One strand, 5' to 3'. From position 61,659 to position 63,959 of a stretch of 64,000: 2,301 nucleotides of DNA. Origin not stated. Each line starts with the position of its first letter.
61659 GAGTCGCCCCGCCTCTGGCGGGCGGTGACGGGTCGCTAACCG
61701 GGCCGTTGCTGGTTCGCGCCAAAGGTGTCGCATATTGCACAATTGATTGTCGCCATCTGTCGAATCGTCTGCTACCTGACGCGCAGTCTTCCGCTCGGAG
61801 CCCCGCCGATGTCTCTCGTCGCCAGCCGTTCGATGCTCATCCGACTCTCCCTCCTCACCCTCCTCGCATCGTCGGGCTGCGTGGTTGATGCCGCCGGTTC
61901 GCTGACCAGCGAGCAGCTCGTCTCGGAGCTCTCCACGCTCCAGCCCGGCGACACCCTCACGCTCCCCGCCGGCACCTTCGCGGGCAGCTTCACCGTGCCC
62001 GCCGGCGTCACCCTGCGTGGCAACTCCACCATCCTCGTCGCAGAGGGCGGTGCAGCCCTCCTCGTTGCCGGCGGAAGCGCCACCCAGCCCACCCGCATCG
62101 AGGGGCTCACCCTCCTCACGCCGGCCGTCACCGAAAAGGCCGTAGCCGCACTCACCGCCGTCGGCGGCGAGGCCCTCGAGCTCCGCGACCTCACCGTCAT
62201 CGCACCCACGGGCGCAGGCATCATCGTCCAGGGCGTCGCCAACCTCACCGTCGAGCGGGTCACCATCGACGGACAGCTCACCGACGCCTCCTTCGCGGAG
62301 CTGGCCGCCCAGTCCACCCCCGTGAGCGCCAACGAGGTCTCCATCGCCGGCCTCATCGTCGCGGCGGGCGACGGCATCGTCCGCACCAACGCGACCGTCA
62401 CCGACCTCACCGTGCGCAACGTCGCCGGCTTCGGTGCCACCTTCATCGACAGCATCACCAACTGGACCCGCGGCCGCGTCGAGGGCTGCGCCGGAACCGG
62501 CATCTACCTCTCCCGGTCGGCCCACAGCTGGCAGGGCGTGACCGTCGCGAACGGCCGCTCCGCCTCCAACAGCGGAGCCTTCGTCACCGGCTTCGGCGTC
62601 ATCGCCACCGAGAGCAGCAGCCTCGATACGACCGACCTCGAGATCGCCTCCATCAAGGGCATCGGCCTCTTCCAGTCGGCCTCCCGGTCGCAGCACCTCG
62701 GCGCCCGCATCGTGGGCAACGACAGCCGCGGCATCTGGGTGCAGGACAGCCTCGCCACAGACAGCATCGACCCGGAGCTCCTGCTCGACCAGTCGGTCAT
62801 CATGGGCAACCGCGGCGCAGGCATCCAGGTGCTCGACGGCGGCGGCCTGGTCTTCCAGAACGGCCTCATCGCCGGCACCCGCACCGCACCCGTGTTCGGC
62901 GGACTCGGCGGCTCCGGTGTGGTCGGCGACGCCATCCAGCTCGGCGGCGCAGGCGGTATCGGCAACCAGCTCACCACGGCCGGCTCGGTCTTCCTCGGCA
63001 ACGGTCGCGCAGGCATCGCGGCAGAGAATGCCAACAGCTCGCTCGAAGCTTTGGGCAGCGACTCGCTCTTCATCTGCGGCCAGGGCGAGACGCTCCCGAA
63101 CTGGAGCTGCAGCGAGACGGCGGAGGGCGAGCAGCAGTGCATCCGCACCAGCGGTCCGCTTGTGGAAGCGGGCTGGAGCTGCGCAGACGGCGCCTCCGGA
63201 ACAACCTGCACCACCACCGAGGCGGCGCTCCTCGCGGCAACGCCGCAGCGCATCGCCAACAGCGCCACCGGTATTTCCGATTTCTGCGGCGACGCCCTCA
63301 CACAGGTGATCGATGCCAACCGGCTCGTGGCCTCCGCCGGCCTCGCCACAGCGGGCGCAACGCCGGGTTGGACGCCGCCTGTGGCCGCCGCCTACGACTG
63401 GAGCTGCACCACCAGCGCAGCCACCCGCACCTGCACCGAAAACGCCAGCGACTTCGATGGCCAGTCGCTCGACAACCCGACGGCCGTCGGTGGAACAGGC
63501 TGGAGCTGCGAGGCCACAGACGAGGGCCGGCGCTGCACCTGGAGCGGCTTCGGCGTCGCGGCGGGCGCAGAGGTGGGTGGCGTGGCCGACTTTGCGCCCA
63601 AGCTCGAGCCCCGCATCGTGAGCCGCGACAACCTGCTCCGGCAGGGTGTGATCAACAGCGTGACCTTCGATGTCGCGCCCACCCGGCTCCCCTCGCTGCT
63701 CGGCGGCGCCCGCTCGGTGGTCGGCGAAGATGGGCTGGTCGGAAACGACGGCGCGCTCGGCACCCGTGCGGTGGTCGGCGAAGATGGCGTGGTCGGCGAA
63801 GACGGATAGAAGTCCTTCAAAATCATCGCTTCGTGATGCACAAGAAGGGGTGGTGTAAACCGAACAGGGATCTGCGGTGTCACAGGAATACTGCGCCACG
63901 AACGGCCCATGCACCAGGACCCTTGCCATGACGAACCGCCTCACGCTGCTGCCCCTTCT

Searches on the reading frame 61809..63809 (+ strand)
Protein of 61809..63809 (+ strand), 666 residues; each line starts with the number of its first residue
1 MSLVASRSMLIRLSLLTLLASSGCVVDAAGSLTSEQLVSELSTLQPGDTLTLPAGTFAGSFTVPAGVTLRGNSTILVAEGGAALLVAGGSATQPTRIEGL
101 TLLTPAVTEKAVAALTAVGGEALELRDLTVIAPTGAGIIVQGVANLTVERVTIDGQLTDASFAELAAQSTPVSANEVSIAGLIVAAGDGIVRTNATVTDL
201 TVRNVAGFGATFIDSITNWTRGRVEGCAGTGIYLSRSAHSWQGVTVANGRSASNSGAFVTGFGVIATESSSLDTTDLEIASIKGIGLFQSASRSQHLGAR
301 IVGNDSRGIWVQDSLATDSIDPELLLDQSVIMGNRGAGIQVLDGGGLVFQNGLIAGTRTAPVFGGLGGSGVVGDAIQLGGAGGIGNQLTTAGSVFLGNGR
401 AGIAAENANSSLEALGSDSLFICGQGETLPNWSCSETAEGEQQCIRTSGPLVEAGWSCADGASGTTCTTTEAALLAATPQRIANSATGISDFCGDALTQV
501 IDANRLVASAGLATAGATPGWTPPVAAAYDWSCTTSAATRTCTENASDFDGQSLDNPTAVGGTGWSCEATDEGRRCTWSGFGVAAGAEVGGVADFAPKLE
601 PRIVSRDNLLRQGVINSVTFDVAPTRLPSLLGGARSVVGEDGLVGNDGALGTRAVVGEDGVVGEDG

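Call 8: search_protein_families(library=pfam, proteins=[window:61809-63809:+], max_evalue=1)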
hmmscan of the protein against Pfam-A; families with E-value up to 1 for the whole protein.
window:61809-63809:+ (666 aa): 2 families
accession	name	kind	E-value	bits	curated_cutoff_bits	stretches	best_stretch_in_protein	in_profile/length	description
PF13229.12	Beta_helix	-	9.6e-10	38.7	25.9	1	194-351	10-155/158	Right handed beta helix region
PF17135.9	Ribosomal_L18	-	0.19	11.5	28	1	106-140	104-139/188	Ribosomal protein 60S L18 and 50S L18e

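Call 18: find_homologous_proteins(query=window:61809-63809:+)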
Query window:61809-63809:+ (666 aa): 7 proteins with E <= 0.001 among 8000 candidates.
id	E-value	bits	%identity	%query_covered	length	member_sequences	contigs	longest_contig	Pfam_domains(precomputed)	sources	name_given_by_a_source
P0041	0.0e+0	1040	98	74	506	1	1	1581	PF13229.13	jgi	jgi:hypothetical protein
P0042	5.6e-253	859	92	69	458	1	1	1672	PF13229.13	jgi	jgi:hypothetical protein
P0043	3.2e-169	583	49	95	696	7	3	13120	PF13229.13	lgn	-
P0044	4.7e-163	562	48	97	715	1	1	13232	-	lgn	-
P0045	5.5e-161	556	47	96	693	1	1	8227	PF13229.13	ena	-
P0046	3.5e-160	553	46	96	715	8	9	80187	-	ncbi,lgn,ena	-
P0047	1.2e-30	125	100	11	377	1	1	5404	-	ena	-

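Call 24: find_encoding_contigs(protein=P0046, flank=10000, max_places=6)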
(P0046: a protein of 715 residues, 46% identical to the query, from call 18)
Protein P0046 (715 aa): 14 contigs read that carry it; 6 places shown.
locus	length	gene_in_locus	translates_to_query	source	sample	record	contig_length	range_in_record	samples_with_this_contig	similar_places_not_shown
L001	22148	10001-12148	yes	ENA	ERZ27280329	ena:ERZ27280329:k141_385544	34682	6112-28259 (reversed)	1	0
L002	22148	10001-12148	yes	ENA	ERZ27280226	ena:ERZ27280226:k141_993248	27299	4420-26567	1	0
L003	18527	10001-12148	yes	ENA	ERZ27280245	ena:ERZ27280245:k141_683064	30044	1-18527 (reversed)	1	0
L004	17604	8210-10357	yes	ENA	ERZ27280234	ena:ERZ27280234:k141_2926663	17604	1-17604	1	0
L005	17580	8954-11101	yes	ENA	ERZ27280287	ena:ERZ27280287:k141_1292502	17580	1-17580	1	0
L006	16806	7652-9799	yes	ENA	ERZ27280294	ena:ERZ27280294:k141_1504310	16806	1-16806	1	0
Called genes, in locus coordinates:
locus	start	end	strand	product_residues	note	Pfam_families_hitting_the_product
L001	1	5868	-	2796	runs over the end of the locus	PF13948:DUF4215 (faint), PF03781:FGE-sulfatase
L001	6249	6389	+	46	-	-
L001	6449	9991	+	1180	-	PF00069:Pkinase, PF07714:PK_Tyr_Ser-Thr, PF13191:AAA_16, PF13424:TPR_12 (weak), PF14938:SNAP (weak), PF17874:TPR_MalT (weak), PF13424:TPR_12, PF13432:TPR_16 (weak), +2 more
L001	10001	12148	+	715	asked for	-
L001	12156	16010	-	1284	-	PF13229:Beta_helix (faint)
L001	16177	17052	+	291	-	PF17827:PrmC_N, PF03602:Cons_hypoth95 (weak), PF05175:MTS, PF24675:NpmA (weak), PF06325:PrmA (weak), PF01170:UPF0020 (weak), PF13847:Methyltransf_31, PF13649:Methyltransf_25, +4 more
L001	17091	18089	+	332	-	-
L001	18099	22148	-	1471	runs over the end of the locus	-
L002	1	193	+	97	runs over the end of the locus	PF00830:Ribosomal_L28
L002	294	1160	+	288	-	PF01555:N6_N4_Mtase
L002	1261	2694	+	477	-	PF19295:SufBD_N, PF01458:SUFBD_core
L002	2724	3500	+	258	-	PF02463:SMC_N (faint), PF00005:ABC_tran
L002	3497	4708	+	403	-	PF01458:SUFBD_core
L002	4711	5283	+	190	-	PF08712:Nfu_N, PF01106:NifU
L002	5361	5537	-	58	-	-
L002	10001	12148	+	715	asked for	-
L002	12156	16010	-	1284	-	PF13229:Beta_helix (faint)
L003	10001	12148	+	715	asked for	-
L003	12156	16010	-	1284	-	PF13229:Beta_helix (faint)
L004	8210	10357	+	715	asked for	-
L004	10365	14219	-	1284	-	PF13229:Beta_helix (faint)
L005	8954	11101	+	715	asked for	-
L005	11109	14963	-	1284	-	PF13229:Beta_helix (faint)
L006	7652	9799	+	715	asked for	-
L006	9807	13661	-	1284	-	PF13229:Beta_helix (faint)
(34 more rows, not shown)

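Call 42: search_protein_families(library=ncbifam, proteins=[window:61809-63809:+], max_evalue=1)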
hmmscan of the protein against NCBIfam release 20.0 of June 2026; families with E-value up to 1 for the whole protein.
window:61809-63809:+ (666 aa): 1 family
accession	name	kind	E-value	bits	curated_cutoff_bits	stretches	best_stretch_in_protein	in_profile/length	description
TIGR04247.1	NosD_copper_fam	subfamily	6.6e-05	21.7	300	1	40-157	4-119/377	nitrous oxide reductase family maturation protein NosD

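Call 43: predict_structure(alignment_id=A5)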
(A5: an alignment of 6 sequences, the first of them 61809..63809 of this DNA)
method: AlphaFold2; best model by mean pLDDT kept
length: 666 residues; sequences in the alignment: 6
mean_pLDDT: 59.4   pTM: 0.55
mean pLDDT of the five models: 59.4, 58.3, 55.7, 54.8, 49.7
residues with pLDDT >= 90: 110; 70-90: 138; 50-70: 158; < 50: 260
segments of 3 or more residues with pLDDT < 50: 1-24, 305-308, 312-315, 332-338, 355-375, 380-382, 396-402, 404-409, 414-430, 482-528, 547-565, 579-666
pLDDT, mean of each block of 10 residues (from residue 1): 32 31 46 84 92 90 95 87 87 95 74 85 96 85 95 84 65 58 84 92 87 90 82 85 82 55 69 74 59 54 51 49 56 44 57 42 24 44 53 47 47 43 38 57 64 76 80 80 36 42 34 24 35 86 62 38 52 61 31 25 29 29 25 25 31 30 30
secondary structure, 60 per line:
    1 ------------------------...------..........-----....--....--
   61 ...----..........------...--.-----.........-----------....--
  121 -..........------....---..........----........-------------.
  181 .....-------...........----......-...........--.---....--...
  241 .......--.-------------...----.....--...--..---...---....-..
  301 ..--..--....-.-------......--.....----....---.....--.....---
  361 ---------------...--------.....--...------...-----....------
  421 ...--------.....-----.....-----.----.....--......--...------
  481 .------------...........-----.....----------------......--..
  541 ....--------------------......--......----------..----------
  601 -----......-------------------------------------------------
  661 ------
elements in order (helices of 4 or more, strands of 3 or more residues): E25-27 H34-43 E49-52 E55-58 E61-63 E68-77 E84-86 E95-103 E115-118 E122-131 E138-141 E145-154 H159-166 E180-185 E193-203 E208-213 E215-225 E232-235 E238-247 E264-266 E271-275 E278-280 E288-290 E294-297 E299-302 E309-312 E322-327 E330-334 E339-342 E346-350 E353-357 E376-378 E387-391 E394-396 E403-405 E411-414 E421-423 E432-436 E442-446 E457-461 E464-469 H494-504 H510-514 E531-536 E539-544 E565-570 E573-578 H606-611

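Call 57: find_encoding_contigs(protein=P0043, flank=10000, max_places=3)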
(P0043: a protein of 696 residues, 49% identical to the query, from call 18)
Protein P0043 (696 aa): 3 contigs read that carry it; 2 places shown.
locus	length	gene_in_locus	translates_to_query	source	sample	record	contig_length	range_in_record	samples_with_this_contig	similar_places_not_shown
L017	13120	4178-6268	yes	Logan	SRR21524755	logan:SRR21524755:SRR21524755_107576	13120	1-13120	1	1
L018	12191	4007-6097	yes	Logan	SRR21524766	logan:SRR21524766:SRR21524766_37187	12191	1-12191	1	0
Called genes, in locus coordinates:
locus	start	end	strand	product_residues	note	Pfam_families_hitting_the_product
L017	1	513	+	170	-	?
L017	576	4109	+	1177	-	PF00069:Pkinase, PF07714:PK_Tyr_Ser-Thr, PF13191:AAA_16, PF14938:SNAP (weak), PF17874:TPR_MalT, PF13424:TPR_12 (weak), PF17874:TPR_MalT, PF13424:TPR_12, +2 more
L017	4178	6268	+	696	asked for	PF13229:Beta_helix (faint)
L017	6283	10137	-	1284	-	-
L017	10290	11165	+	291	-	PF17827:PrmC_N, PF03602:Cons_hypoth95 (weak), PF05175:MTS, PF24675:NpmA (weak), PF01170:UPF0020 (weak), PF06325:PrmA (weak), PF13847:Methyltransf_31, PF13649:Methyltransf_25, +4 more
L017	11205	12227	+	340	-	-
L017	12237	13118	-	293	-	?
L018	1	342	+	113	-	?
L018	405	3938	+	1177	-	PF00069:Pkinase, PF07714:PK_Tyr_Ser-Thr, PF13191:AAA_16, PF07719:TPR_2 (faint), PF17874:TPR_MalT, PF13424:TPR_12 (weak), PF17874:TPR_MalT, PF13424:TPR_12, +2 more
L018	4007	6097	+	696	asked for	PF13229:Beta_helix (faint)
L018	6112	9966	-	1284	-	-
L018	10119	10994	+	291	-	PF17827:PrmC_N, PF03602:Cons_hypoth95 (weak), PF05175:MTS, PF24675:NpmA (weak), PF01170:UPF0020 (weak), PF06325:PrmA (weak), PF13847:Methyltransf_31, PF13649:Methyltransf_25, +4 more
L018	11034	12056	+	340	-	-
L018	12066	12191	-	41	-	?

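Call 58: find_encoding_contigs(protein=P0045, flank=10000, max_places=3)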
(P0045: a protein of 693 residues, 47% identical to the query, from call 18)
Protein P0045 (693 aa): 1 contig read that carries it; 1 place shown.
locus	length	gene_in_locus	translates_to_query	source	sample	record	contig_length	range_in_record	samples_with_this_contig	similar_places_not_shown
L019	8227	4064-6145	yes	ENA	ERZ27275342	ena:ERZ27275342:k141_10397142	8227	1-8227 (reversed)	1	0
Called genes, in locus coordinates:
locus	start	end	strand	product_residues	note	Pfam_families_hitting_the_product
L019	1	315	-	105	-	?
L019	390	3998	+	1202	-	PF00069:Pkinase, PF07714:PK_Tyr_Ser-Thr, PF13191:AAA_16, PF00515:TPR_1 (faint), PF14938:SNAP (weak), PF13424:TPR_12, PF17874:TPR_MalT, PF13424:TPR_12 (weak), +2 more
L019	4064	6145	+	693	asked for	PF13229:Beta_helix (faint)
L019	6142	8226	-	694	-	?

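Call 59: find_encoding_contigs(protein=window:61809-63809:+, flank=10000, max_places=4)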
Protein window:61809-63809:+ (666 aa): 16 contigs read that carry it; 4 places shown.
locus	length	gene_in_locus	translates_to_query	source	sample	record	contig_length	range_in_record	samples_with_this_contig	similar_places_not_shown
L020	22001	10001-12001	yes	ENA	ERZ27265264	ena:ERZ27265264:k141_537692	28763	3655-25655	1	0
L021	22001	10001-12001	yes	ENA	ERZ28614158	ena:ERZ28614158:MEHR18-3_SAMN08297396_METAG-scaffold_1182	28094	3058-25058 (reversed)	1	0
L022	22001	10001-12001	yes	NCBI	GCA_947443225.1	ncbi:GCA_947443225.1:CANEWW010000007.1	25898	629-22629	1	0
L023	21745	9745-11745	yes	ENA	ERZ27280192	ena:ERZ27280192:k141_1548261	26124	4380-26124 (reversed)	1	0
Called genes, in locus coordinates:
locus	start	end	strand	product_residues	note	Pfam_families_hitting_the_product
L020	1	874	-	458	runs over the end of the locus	PF00324:AA_permease, PF13520:AA_permease_2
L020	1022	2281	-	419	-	-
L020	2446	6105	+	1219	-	PF00092:VWA (weak), PF13519:VWA_2 (weak), PF00691:OmpA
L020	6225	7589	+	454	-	PF02698:DUF218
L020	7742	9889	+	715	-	-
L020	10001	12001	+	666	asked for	-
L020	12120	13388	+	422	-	PF14240:YHYH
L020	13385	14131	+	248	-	-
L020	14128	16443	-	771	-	PF13229:Beta_helix (faint)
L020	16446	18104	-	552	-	PF00361:Proton_antipo_M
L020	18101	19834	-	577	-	PF00361:Proton_antipo_M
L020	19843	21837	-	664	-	PF00662:Proton_antipo_N, PF00361:Proton_antipo_M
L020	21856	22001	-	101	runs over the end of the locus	PF00420:Oxidored_q2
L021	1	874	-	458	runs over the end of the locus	PF00324:AA_permease, PF13520:AA_permease_2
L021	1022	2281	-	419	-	-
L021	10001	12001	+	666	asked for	-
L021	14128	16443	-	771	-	PF13229:Beta_helix (faint)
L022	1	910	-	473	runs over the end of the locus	PF13520:AA_permease_2, PF00324:AA_permease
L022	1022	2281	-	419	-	-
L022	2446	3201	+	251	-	-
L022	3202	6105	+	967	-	PF00092:VWA (weak), PF13519:VWA_2 (weak), PF00691:OmpA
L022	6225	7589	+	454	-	PF02698:DUF218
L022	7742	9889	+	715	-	-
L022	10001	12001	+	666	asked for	-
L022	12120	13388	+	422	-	PF14240:YHYH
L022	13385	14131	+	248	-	-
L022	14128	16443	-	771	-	PF13229:Beta_helix (faint)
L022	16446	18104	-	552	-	PF00361:Proton_antipo_M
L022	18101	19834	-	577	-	PF00361:Proton_antipo_M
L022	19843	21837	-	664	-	PF00662:Proton_antipo_N, PF00361:Proton_antipo_M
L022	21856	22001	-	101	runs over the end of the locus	PF00420:Oxidored_q2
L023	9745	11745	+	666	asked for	-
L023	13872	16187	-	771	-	PF13229:Beta_helix (faint)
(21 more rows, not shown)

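Call 64: search_protein_families(library=pfam, proteins=[L022:14128-16443:-, L022:13385-14131:+], max_evalue=1)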
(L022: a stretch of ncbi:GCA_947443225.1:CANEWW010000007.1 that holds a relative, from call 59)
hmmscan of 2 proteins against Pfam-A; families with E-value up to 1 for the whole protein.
L022:14128-16443:- (771 aa): 1 family
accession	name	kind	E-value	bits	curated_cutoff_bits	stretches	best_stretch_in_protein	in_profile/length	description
PF13229.12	Beta_helix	-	6.6e-07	29.5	25.9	2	413-496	24-99/158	Right handed beta helix region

L022:13385-14131:+ (248 aa): 0 families

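Call 69: fold_search(model_id=the predicted structure, library=pdb)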
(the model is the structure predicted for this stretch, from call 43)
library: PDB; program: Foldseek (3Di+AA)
matches with E <= 10: 281; with E <= 0.001: 5
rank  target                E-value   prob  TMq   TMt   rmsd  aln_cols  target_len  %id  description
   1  5gqc_D                3.5e-04  1.00  0.26  0.29  11.3       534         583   11  Crystal structure of lacto-N-biosidase LnbX from Bifidobacterium longum subsp. longum, ligand-free form (released 2017-04-19)
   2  6f7d                  3.6e-04  0.89  0.16  0.19  15.2       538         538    9  Crystal structure of Dettilon tailspike protein (gp208) (released 2018-12-19)
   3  7chu_A                4.0e-04  0.99  0.17  0.21  14.7       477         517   12  Geobacillus virus E2 - ORF18 (released 2021-04-14)
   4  7c7d_A                5.7e-04  1.00  0.28  0.33   9.4       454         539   13  Crystal structure of the catalytic unit of thermostable GH87 alpha-1,3-glucanase from Streptomyces thermodiastaticus s (released 2020-11-11)
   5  2vbm_A                6.8e-04  1.00  0.32  0.40  13.9       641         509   10  Tailspike protein of bacteriophage Sf6 complexed with tetrasaccharide (released 2008-04-22)
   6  6f7k_A                1.0e-03  0.99  0.22  0.26  14.9       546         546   11  Crystal structure of Dettilon tailspike protein (gp208) (released 2018-12-19)
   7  7o78_B                1.2e-03  0.89  0.17  0.21  15.1       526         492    9  Structure of the PL6 family chondroitinase B from Pseudopedobacter saltans, Pedsa3807 (released 2021-07-28)
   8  9ozl_B                1.5e-03  0.97  0.20  0.32  13.1       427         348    9  Crystal structure of the polysaccharide lyase RbmB from Vibrio cholerae (released 2026-03-11)
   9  5lw3                  1.5e-03  0.77  0.16  0.21  13.8       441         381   12  Azotobacter vinelandii Mannuronan C-5 epimerase AlgE6 A-module (released 2017-10-25)
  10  4urr_A                1.7e-03  1.00  0.30  0.38  14.0       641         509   10  Tailspike protein of Sf6 bacteriophage bound to Shigella flexneri O- antigen octasaccharide fragment (released 2015-07-15)
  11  1bhe                  1.8e-03  0.97  0.19  0.30  12.2       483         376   14  POLYGALACTURONASE FROM ERWINIA CAROTOVORA SSP. CAROTOVORA (released 1998-11-11)
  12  1qrc                  1.9e-03  0.99  0.28  0.32  11.4       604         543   12  TAILSPIKE PROTEIN, MUTANT W391A (released 2000-04-12)
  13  5gai_0                2.0e-03  0.99  0.26  0.26  13.7       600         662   10  Probabilistic Structural Models of Mature P22 Bacteriophage Portal, Hub, and Tailspike proteins (released 2016-02-17)
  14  9ozl_C                2.1e-03  1.00  0.23  0.38  12.8       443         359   10  Crystal structure of the polysaccharide lyase RbmB from Vibrio cholerae (released 2026-03-11)
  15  9ozl_A                2.2e-03  0.87  0.17  0.26  14.3       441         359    9  Crystal structure of the polysaccharide lyase RbmB from Vibrio cholerae (released 2026-03-11)
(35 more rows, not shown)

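Call 76: find_homologous_proteins(query=A9, max_evalue=0.001)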
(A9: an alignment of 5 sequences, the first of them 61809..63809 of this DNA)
Query A9 (5 sequences) (666 aa, profile of the alignment): 7 proteins with E <= 0.001 among 8000 candidates.
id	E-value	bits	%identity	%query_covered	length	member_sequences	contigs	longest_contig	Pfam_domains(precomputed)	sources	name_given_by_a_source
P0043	0.0e+0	1185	49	95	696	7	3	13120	PF13229.13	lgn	-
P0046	0.0e+0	1169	46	96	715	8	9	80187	-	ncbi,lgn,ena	-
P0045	0.0e+0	1168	47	96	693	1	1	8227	PF13229.13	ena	-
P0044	0.0e+0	1111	48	97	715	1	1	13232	-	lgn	-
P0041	6.5e-229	780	98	74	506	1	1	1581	PF13229.13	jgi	jgi:hypothetical protein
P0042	1.3e-181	624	92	69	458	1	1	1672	PF13229.13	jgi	jgi:hypothetical protein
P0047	2.5e-7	48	100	11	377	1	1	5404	-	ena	-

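Call 101: find_related_loci(query=A9, collection=metagenome_contigs, flank=8000)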
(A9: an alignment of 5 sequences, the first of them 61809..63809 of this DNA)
Query A9 (666 aa) in metagenome_contigs; peptide patterns used: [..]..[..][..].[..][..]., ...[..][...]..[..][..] (x = any residue, [..] = any of these).
600 stretches matched a pattern (row limit reached: there are more); 3 encode a relative of the query (tblastn E <= 1e-3); 3 distinct loci.
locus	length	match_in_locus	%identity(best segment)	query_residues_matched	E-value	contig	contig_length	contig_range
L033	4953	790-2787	95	1-666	0e+0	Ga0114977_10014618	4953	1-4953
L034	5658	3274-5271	95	1-666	0e+0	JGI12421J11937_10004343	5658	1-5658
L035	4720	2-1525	96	159-666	0e+0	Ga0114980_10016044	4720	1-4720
